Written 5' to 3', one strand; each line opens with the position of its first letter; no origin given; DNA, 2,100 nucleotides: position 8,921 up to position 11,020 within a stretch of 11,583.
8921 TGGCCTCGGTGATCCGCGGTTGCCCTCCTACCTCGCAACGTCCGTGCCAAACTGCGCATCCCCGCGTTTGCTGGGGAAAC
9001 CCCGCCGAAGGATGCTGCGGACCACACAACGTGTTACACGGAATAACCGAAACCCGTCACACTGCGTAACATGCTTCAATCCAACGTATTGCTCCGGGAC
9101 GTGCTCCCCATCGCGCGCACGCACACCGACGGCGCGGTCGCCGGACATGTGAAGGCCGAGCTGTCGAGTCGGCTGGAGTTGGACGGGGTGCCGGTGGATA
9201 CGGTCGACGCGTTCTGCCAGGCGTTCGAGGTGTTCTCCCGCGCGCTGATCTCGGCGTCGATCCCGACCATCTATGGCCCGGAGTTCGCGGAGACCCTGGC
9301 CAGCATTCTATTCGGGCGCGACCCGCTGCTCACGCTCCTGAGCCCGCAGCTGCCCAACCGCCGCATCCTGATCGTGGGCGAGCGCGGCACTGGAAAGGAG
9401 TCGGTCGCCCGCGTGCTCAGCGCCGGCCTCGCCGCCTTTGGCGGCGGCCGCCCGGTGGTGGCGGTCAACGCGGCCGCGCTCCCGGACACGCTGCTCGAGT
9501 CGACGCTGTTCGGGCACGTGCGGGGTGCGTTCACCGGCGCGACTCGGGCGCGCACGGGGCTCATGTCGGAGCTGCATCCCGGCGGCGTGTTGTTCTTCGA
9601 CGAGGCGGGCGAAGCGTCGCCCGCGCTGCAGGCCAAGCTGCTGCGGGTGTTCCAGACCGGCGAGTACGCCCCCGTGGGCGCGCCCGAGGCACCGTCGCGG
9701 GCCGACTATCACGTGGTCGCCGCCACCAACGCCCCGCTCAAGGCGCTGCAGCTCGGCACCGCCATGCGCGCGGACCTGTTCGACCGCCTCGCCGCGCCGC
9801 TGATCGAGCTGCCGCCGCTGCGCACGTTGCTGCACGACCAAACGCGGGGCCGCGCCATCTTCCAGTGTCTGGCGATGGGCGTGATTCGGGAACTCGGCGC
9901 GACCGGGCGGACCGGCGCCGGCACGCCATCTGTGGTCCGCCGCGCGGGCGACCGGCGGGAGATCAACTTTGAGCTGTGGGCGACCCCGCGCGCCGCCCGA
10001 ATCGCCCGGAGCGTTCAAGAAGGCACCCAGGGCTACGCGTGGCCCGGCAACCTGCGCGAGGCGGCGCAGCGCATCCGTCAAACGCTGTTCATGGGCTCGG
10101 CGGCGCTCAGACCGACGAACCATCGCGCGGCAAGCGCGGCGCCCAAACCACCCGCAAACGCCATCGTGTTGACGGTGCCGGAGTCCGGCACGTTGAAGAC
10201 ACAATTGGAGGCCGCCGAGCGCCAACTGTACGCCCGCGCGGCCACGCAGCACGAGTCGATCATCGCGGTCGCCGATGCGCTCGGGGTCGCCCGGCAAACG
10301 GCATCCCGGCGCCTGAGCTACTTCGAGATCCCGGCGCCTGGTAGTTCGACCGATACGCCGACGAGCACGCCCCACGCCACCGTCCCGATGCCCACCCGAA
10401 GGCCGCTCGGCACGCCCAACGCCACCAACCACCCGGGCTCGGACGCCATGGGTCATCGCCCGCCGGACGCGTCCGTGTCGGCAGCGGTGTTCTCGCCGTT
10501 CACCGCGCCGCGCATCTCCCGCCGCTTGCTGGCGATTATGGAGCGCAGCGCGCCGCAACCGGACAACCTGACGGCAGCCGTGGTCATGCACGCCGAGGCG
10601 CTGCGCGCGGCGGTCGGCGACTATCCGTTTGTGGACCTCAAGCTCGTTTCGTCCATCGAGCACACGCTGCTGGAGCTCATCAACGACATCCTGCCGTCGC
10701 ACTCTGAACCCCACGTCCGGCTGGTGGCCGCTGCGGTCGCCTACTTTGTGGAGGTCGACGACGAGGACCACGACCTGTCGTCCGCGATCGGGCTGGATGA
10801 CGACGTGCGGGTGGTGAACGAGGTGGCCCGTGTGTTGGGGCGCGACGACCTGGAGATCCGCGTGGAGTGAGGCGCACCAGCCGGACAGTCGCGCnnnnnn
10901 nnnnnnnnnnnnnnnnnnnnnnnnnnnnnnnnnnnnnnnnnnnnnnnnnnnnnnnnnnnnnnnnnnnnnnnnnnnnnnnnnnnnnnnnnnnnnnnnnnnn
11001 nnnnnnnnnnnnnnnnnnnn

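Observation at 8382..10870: PspF/PspA-like regulatory layout: a GAFTGA sigma-54 activator divergent from a near-consensus sigma-54 promoter that heads the msrB-nfeD-flotillin-AAA+ string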

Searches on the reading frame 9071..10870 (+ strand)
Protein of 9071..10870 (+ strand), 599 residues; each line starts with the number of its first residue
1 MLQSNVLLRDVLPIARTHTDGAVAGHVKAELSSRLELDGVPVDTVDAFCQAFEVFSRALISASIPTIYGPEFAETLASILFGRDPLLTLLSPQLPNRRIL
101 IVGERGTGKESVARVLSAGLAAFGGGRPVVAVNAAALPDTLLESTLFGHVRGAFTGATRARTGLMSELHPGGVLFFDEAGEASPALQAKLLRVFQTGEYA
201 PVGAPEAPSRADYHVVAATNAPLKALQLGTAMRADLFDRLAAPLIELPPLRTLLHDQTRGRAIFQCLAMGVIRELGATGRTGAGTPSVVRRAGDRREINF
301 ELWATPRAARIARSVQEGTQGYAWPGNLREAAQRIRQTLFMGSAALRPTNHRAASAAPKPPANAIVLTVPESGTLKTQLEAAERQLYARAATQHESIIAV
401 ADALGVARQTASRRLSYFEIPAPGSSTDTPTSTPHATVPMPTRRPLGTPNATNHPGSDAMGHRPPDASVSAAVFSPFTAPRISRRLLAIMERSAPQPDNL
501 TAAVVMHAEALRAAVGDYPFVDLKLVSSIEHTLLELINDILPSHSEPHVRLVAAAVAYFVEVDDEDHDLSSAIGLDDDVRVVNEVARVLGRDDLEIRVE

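Call 7: search_protein_families(library=pfam, proteins=[window:9071-10870:+], max_evalue=0.01)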
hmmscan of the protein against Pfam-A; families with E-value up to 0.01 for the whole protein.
window:9071-10870:+ (599 aa): 5 families
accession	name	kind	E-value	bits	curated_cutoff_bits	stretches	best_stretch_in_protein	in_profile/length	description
PF00158.32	Sigma54_activat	-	2.5e-39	135.1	20.2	1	97-242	23-164/168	Sigma-54 interaction domain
PF07728.20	AAA_5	-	2.4e-08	34.5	22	1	99-223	2-125/139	AAA domain (dynein-related subfamily)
PF14532.12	Sigma54_activ_2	-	9.6e-08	32.8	25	1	99-250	24-138/138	Sigma-54 interaction domain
PF18024.7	HTH_50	-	2.1e-05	24.5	27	1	373-420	2-49/50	Helix-turn-helix domain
PF00004.35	AAA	-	9.8e-05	23.2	21.2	1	99-223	1-112/131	ATPase family associated with various cellular activities (AAA)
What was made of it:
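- Checked: Activator, 9071-10870 (+), 599 aa: Pfam Sigma54_activat E=2.5e-39 (call 7).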

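Call 8: search_protein_families(library=ncbifam, proteins=[window:9071-10870:+], max_evalue=1)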
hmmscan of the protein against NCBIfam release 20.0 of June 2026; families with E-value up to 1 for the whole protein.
window:9071-10870:+ (599 aa): 28 families (the best 25 are shown)
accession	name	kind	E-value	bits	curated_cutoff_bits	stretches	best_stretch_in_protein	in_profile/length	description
NF003451.0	PRK05022.1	equivalog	4.1e-46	157.8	476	2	98-255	215-368/512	nitric oxide reductase transcriptional regulator NorR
TIGR02974.1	phageshock_pspF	equivalog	2.1e-44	152.1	443.55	1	96-259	22-181/336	phage shock protein operon transcriptional activator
TIGR01817.1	nifA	equivalog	1.9e-43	149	528.85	1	97-254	220-373/534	nif-specific transcriptional activator NifA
NF038308.1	RNA_repair_RtcR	equivalog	3.1e-42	145.1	650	1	98-252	206-359/530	RNA repair transcriptional activator RtcR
NF008469.0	PRK11361.1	equivalog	1e-40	139.8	714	2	98-253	168-319/461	acetoacetate metabolism transcriptional regulator AtoC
TIGR01818.1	ntrC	equivalog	1.9e-39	135.8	558.6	1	99-256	160-313/463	nitrogen regulation protein NR(I)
TIGR02329.1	propionate_PrpR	equivalog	1.7e-37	129.3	499.2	1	99-415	238-524/526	propionate catabolism operon regulatory protein PrpR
TIGR02915.1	PEP_resp_reg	equivalog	4.3e-37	128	502.6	2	98-256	164-318/445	PEP-CTERM-box response regulator transcription factor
NF008622.0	PRK11608.1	equivalog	6.6e-36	124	529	1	96-257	29-186/329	phage shock protein operon transcriptional activator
NF041946.1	LuxO_transreg_Vib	equivalog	2.6e-35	122.1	800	1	98-253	158-309/463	quorum-sensing sigma-54 dependent transcriptional regulator LuxO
NF041552.1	TF_PrdR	equivalog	8.7e-35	120.1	795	1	97-252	291-442/577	sigma-54 dependent transcriptional regulator PrdR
NF011953.0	PRK15424.1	equivalog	9.3e-35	120.2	703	2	98-256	244-407/538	propionate catabolism operon regulatory protein PrpR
NF007689.0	PRK10365.1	equivalog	3.5e-31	108.4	760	1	97-253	163-315/441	sigma-54-dependent response regulator transcription factor ZraR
NF011958.0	PRK15429.1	equivalog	4.8e-31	108.1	830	1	98-256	404-558/692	formate hydrogenlyase transcriptional activator FlhA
NF050807.1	TransRegFlbDCaul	equivalog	4.9e-31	108.1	750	1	98-256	143-297/454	sigma-54-dependent transcriptional regulator FlbD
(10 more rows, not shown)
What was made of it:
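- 9071..10870 (+): Sigma-54 activator (bEBP), 599 aa. N-terminal helical domain res 1-90; AAA+ core res ~97-345 (GAFTGA 9524-9541, Walker A 9377-9400); HTH res 375-417 (10193-10321); disordered linker res 426-471; orphan helical C-terminal domain res 478-588 (10502-10834). Pfam and NCBIfam matches (calls 7, 8).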
